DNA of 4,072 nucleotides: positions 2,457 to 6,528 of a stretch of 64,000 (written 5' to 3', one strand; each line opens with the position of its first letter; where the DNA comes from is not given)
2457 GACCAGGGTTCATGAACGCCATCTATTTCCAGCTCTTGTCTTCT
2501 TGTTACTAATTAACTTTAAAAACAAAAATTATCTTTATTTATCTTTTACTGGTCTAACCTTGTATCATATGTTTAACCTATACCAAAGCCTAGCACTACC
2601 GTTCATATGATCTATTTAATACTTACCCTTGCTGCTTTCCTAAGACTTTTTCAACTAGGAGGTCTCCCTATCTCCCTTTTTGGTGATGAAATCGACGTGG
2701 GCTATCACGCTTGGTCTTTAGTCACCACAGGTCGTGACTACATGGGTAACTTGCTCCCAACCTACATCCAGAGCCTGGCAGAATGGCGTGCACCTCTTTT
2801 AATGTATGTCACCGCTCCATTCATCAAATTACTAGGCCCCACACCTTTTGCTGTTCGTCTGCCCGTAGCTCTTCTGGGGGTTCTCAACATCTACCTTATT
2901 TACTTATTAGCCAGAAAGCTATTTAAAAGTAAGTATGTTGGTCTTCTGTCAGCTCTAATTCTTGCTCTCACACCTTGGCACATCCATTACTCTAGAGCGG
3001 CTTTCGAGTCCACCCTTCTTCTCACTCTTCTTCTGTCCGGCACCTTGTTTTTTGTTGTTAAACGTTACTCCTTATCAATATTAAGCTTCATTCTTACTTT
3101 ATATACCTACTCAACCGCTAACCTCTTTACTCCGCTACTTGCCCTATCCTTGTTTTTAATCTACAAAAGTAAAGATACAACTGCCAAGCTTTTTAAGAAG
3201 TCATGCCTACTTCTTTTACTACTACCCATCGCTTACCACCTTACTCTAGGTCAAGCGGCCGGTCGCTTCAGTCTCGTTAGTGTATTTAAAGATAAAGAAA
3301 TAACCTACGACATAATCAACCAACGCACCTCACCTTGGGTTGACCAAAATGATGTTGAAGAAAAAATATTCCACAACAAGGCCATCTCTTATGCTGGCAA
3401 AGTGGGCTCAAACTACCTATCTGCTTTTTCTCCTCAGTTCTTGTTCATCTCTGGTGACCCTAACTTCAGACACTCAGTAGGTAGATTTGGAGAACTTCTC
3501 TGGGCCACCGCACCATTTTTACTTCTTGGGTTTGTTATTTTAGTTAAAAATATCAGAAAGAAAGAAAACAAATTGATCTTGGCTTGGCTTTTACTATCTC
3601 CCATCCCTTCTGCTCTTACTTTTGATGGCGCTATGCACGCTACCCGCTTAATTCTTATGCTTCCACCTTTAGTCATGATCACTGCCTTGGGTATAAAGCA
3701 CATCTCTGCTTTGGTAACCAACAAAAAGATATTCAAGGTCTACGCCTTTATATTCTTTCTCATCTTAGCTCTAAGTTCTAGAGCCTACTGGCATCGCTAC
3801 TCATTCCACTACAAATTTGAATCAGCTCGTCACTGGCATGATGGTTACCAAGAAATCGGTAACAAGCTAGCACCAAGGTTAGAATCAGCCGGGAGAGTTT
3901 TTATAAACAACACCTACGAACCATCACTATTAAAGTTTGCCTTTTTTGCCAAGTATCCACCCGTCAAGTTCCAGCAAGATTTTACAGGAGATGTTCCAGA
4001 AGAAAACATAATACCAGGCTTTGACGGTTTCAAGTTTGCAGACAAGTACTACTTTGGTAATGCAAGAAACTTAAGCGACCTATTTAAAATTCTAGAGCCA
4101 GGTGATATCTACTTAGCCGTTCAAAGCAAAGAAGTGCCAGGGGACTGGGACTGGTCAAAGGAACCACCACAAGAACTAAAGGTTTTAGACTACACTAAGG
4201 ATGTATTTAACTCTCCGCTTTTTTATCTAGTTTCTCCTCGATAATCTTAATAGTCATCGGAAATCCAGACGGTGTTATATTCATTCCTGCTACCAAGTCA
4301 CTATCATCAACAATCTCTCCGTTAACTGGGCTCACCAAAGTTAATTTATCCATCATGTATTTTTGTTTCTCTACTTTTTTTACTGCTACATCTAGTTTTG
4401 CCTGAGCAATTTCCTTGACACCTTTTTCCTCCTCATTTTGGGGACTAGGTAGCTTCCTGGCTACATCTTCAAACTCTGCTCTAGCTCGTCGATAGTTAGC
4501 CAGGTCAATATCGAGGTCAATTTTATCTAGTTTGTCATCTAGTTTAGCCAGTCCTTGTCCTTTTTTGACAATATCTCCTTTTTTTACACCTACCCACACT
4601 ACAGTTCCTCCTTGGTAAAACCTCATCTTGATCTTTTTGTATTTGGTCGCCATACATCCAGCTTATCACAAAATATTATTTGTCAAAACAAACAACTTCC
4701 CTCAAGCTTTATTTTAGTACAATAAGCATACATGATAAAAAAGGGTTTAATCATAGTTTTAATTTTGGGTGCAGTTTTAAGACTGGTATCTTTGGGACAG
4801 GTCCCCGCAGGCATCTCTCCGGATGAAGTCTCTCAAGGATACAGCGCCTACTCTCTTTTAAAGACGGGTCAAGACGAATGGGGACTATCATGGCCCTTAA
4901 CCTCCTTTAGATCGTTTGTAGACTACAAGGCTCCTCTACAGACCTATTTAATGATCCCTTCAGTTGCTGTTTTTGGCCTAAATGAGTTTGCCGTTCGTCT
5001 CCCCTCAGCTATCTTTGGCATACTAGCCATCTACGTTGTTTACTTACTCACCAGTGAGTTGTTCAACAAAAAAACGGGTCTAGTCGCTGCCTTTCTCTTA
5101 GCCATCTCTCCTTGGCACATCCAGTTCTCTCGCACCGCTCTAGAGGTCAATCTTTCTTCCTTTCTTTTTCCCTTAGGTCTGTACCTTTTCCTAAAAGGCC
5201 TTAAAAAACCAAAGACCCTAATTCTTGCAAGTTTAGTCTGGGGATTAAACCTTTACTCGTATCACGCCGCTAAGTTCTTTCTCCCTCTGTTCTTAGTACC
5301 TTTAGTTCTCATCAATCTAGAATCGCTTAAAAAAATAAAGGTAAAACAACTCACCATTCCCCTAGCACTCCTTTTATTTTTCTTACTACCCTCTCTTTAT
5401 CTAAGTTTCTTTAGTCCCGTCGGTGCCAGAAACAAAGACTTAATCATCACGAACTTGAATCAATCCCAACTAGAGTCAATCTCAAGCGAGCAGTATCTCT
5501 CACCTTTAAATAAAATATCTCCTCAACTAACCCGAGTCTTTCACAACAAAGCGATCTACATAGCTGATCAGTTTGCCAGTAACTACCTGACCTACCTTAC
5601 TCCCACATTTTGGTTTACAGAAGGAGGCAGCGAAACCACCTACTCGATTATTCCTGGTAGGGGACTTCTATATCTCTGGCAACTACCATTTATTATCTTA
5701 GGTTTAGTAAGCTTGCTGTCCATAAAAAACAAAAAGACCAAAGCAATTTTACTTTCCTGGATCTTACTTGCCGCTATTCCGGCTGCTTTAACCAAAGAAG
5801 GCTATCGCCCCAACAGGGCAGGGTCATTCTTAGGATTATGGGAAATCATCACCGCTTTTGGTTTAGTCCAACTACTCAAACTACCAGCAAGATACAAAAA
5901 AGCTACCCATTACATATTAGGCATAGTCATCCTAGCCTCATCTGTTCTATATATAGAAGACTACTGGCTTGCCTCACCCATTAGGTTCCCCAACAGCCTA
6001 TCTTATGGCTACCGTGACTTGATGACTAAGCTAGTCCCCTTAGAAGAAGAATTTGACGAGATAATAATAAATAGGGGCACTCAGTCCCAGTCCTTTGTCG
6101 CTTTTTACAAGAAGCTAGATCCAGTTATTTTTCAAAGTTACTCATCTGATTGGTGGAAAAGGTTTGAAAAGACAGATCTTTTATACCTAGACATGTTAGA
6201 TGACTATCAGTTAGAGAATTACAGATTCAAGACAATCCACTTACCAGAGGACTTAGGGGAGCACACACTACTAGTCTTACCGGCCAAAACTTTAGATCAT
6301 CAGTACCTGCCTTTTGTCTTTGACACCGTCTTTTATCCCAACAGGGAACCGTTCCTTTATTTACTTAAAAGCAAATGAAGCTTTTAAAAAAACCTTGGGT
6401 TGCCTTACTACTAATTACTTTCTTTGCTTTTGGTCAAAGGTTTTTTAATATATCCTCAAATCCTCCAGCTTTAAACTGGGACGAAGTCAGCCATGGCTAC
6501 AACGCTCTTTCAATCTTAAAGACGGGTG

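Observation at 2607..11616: Five tandem ArnT/PMT-like GT39 paralogs with conserved catalytic loops but divergent C-terminal domains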

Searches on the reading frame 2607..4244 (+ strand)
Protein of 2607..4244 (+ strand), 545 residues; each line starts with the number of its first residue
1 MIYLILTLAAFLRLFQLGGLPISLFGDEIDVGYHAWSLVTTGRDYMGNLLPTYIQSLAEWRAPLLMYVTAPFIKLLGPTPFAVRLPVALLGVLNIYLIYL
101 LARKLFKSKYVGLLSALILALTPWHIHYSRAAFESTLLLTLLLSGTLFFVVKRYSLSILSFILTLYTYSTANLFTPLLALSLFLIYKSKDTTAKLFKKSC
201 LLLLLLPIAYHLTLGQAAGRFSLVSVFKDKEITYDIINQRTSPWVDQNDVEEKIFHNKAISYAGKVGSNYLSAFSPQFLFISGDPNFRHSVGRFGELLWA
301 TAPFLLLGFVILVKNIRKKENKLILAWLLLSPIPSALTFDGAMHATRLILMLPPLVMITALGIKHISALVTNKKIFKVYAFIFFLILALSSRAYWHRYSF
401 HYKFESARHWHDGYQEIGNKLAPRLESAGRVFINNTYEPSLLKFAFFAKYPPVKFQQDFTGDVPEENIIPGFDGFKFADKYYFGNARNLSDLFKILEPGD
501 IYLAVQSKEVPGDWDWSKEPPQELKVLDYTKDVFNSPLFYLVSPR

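Call 5: search_protein_families(library=pfam, proteins=[window:2607-4244:+], max_evalue=0.01)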
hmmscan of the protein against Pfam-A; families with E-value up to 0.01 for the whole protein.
window:2607-4244:+ (545 aa): 2 families
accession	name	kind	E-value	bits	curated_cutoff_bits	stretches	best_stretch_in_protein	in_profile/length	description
PF13231.12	PMT_2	-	2.7e-10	41.1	26.1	1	62-207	3-153/160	Dolichyl-phosphate-mannose-protein mannosyltransferase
PF02366.24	PMT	-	2.1e-06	27.9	22.7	1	6-169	3-176/245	Dolichyl-phosphate-mannose-protein mannosyltransferase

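Call 10: search_solved_structures(query=A1, max_evalue=1, show_alignments=2)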
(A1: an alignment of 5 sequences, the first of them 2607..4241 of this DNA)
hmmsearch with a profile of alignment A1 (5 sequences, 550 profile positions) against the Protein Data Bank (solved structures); distinct sequences matched with E-value up to 1: 4.
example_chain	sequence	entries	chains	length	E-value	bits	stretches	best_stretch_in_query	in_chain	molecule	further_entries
3waj_A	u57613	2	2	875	4.4e-05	25.7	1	77-132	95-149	Transmembrane oligosaccharyl transferase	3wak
5gmy_A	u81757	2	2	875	4.4e-05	25.7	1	77-132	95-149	Transmembrane oligosaccharyl transferase, putative | Dolichyl-phosphooligosaccharide-protein glycotransferase 3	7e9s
5ezm_A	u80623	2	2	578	0.031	16.3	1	68-138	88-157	4-amino-4-deoxy-L-arabinose transferase or related glycosyltransferases of PMT family | 4-amino-4-deoxy-L-arabinose (L-Ara4N) transferase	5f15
1ezv_G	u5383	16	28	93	0.98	11.4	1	248-294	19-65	UBIQUINOL-CYTOCHROME C REDUCTASE COMPLEX UBIQUINONE-BINDING PROTEIN QP-C | Cytochrome b-c1 complex subunit 8 | Cytochrome b-c1 complex subunit 8, mitochondrial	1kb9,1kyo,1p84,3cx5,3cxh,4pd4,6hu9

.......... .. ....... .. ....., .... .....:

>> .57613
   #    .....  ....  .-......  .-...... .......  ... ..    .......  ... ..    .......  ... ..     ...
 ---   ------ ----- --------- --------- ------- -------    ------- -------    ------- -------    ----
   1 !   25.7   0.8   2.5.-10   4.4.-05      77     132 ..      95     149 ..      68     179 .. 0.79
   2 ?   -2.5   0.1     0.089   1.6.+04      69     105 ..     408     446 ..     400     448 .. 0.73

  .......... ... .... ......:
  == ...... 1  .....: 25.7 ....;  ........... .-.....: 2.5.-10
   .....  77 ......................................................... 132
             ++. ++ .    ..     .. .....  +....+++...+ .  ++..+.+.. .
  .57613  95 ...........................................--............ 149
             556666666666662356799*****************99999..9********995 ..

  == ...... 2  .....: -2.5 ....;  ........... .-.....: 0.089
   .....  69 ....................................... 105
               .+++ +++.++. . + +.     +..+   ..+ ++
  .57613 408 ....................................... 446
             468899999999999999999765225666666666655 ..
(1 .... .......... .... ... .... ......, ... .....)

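Call 37: list_cluster_members(proteins=[window:2607-4241:+, window:4732-6375:+, window:6375-8045:+, window:8354-9994:+, window:9994-11613:+])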
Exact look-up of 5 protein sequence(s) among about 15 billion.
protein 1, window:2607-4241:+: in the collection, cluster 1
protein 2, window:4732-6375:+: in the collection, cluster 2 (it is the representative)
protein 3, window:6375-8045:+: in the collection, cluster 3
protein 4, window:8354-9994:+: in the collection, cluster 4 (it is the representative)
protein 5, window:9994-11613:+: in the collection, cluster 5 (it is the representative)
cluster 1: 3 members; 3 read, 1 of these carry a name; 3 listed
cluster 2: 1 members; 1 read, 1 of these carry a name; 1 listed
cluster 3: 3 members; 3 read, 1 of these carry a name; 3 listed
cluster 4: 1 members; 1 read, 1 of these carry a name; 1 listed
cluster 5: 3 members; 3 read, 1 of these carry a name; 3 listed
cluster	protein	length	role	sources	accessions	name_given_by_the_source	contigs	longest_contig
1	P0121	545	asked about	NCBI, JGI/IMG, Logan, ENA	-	4-amino-4-deoxy-L-arabinose transferase-like glycosyltransferase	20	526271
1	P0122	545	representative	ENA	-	-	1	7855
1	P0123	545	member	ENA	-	-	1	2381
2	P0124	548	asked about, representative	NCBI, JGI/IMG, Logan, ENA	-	4-amino-4-deoxy-L-arabinose transferase-like glycosyltransferase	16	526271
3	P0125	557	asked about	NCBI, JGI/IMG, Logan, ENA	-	4-amino-4-deoxy-L-arabinose transferase-like glycosyltransferase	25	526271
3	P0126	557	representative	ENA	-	-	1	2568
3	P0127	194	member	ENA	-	-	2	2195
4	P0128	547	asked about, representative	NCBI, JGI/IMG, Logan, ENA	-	4-amino-4-deoxy-L-arabinose transferase-like glycosyltransferase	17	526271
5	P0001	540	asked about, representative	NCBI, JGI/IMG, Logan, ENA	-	4-amino-4-deoxy-L-arabinose transferase-like glycosyltransferase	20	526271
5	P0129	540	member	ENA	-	-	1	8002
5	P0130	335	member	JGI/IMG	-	-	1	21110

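Call 50: search_protein_families(library=ncbifam, proteins=[window:2607-4244:+], max_evalue=0.01)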
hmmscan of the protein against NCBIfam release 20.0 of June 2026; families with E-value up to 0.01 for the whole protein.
window:2607-4244:+ (545 aa): 2 families
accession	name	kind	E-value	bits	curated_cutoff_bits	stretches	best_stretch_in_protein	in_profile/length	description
TIGR03663.1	TIGR03663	subfamily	3.2e-09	36.3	126.25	1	2-141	4-129/435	flippase activity-associated protein Agl23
NF058602.1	PrMnsylTfPmt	equivalog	0.0059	15.5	800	1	69-118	107-156/530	protein O-mannosyltransferase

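Call 69: predict_structure(alignment_id=A3)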
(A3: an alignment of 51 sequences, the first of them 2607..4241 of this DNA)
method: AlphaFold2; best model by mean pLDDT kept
length: 545 residues; sequences in the alignment: 51
mean_pLDDT: 78.5   pTM: 0.84
mean pLDDT of the five models: 78.5, 77.7, 76.2, 76.0, 74.5
residues with pLDDT >= 90: 175; 70-90: 221; 50-70: 105; < 50: 44
segments of 3 or more residues with pLDDT < 50: 216-218, 341-343, 460-487, 508-514
pLDDT, mean of each block of 10 residues (from residue 1): 95 83 75 92 83 63 85 94 92 97 98 96 74 85 96 91 84 88 85 73 67 51 63 69 74 79 86 88 60 79 95 96 97 80 62 96 93 91 90 84 64 81 80 60 84 76 39 33 44 67 63 52 82 80 81
secondary structure, 60 per line:
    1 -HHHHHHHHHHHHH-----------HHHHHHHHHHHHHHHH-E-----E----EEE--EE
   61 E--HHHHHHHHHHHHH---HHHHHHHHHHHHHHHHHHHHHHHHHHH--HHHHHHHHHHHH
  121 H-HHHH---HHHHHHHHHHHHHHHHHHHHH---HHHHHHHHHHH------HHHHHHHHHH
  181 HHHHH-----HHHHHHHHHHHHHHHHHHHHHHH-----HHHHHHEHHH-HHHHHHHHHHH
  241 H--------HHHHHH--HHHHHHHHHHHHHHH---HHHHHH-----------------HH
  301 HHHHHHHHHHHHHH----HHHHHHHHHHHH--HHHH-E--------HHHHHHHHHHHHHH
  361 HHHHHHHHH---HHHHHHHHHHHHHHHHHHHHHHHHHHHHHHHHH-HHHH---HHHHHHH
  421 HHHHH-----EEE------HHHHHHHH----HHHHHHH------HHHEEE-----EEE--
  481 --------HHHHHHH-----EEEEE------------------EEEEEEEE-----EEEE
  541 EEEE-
elements in order: H2-14 H26-41 E54-56 E59-61 H64-76 H80-106 H109-121 H123-126 H130-150 H154-164 H171-185 H191-213 H219-224 H230-241 H250-255 H258-272 H276-281 H299-314 H319-330 H333-336 H347-369 H373-405 H407-410 H414-425 E431-433 H440-447 H452-458 E468-470 E476-478 H489-495 E501-505 E524-531 E537-544

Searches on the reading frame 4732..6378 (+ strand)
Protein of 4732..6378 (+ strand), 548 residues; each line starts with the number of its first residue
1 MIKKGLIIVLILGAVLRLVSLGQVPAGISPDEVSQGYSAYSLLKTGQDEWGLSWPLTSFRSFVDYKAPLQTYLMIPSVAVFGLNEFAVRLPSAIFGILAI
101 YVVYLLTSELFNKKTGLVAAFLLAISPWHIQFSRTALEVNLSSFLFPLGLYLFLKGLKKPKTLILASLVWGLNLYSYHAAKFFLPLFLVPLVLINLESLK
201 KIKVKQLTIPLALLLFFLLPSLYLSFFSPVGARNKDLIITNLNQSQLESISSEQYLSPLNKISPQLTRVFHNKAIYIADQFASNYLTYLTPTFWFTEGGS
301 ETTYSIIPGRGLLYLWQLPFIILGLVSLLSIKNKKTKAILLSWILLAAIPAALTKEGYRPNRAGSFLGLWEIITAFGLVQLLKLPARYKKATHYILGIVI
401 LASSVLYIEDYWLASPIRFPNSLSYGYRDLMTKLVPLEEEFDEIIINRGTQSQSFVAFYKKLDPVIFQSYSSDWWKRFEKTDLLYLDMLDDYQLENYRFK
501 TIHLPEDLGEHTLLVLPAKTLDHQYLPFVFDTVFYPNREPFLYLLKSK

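Call 5: search_protein_families(library=pfam, proteins=[window:4732-6378:+], max_evalue=0.01)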
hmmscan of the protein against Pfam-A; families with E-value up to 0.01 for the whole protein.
window:4732-6378:+ (548 aa): 2 families
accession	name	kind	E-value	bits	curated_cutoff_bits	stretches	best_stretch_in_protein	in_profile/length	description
PF13231.12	PMT_2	-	4.1e-16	60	26.1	1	66-217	2-155/160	Dolichyl-phosphate-mannose-protein mannosyltransferase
PF02516.20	STT3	-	0.0012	18.8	24.5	1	71-238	82-252/405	Oligosaccharyl transferase STT3, N-terminal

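Call 50: search_protein_families(library=ncbifam, proteins=[window:4732-6378:+], max_evalue=0.01)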
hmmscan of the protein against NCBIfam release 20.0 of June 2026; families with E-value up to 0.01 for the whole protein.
window:4732-6378:+ (548 aa): 3 families
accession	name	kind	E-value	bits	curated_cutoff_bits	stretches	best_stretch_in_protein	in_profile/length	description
TIGR03663.1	TIGR03663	subfamily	2.7e-10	39.8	126.25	1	6-173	4-159/435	flippase activity-associated protein Agl23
TIGR04154.1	archaeo_STT3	subfamily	3e-07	29.2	450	1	87-130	97-140/831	oligosaccharyl transferase, archaeosortase A system-associated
NF009784.2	PRK13279.1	equivalog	0.0011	17.7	567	1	63-128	57-123/539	lipid IV(A) 4-amino-4-deoxy-L-arabinosyltransferase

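Call 52: search_solved_structures(query=window:4732-6375:+, max_evalue=10, show_alignments=4)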
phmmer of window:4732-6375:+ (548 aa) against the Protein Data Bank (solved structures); distinct sequences matched with E-value up to 10: 1.
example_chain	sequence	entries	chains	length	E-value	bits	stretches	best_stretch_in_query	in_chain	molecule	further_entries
6q1h_A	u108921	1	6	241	0.22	13.4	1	480-531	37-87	Bacterial protein ORF C62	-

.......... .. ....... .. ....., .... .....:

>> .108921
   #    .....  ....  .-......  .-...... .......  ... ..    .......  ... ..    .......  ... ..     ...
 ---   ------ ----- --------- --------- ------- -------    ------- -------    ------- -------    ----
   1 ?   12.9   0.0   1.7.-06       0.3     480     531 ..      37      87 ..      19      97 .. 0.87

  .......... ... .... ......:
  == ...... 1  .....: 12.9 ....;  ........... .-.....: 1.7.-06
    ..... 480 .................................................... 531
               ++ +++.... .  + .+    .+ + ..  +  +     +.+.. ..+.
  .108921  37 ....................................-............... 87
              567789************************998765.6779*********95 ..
